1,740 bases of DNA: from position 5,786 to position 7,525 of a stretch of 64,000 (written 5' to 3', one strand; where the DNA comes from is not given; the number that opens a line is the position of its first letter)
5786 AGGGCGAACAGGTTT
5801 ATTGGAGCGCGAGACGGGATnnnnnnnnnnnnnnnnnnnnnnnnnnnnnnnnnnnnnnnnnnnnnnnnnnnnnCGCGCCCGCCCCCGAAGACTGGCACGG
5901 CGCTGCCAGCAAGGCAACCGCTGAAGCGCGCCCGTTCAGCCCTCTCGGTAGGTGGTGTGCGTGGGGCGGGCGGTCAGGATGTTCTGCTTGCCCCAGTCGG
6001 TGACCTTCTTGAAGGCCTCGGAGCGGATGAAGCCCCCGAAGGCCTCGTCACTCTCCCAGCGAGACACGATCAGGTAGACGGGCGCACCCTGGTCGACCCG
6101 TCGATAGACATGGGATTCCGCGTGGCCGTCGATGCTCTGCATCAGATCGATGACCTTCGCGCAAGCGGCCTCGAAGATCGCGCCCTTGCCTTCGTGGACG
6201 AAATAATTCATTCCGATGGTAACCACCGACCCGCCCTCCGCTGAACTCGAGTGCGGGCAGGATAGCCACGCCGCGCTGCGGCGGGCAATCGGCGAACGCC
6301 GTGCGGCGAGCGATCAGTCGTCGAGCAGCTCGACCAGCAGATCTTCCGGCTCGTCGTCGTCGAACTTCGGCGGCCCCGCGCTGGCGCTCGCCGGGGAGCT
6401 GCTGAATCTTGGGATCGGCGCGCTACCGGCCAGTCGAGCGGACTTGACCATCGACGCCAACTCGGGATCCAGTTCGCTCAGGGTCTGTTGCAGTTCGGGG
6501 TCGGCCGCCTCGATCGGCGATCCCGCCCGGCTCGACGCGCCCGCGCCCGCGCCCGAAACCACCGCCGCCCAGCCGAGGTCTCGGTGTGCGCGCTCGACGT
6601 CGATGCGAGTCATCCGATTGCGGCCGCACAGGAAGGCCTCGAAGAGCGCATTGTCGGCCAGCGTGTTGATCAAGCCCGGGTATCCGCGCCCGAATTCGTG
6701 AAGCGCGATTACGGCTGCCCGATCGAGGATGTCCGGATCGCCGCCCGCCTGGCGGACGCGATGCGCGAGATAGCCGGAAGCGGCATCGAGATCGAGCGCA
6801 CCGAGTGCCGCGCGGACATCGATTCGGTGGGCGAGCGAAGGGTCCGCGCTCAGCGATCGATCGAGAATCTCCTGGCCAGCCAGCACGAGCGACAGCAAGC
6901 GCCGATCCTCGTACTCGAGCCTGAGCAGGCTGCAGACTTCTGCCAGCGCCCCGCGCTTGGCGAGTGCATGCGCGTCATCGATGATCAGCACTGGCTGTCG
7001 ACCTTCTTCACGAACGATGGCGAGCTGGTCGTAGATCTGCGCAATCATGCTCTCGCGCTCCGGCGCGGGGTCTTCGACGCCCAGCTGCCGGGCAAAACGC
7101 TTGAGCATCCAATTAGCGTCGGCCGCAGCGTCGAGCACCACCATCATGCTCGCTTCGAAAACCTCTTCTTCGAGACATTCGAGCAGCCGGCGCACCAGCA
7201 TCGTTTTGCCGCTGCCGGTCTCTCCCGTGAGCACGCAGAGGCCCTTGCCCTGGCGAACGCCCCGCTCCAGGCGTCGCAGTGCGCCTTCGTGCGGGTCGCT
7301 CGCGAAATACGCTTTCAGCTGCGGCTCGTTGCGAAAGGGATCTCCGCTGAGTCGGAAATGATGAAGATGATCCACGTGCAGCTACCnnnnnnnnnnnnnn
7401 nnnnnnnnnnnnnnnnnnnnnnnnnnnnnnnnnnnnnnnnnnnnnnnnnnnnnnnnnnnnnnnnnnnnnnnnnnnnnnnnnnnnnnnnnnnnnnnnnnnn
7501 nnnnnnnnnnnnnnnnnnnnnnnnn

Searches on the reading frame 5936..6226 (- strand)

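Call 47: search_protein_families(library=pfam, proteins=[window:5936-6226:-], max_evalue=0.00001)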
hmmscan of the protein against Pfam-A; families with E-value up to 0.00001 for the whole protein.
window:5936-6226:- (96 aa): 1 family
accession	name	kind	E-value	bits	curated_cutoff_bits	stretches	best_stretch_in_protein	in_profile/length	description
PF03992.22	ABM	-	8e-11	42.4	23.1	1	1-75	1-75/78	Antibiotic biosynthesis monooxygenase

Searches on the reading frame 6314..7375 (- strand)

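Call 47: search_protein_families(library=pfam, proteins=[window:6314-7375:-], max_evalue=0.00001)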
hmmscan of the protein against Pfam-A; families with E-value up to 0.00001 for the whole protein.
window:6314-7375:- (353 aa): 4 families
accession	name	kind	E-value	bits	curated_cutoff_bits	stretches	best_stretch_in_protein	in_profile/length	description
PF13401.12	AAA_22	-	7.7e-21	75.2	27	1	41-173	2-128/130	AAA domain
PF13191.12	AAA_16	-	6.5e-10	40.2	32.6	1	32-156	11-161/167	AAA ATPase domain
PF01637.24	ATPase_2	-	3.7e-06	27.3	33.2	1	31-140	6-124/225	ATPase domain predominantly from Archaea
PF00004.35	AAA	-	5.4e-06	27.3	21.2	1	48-149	2-86/131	ATPase family associated with various cellular activities (AAA)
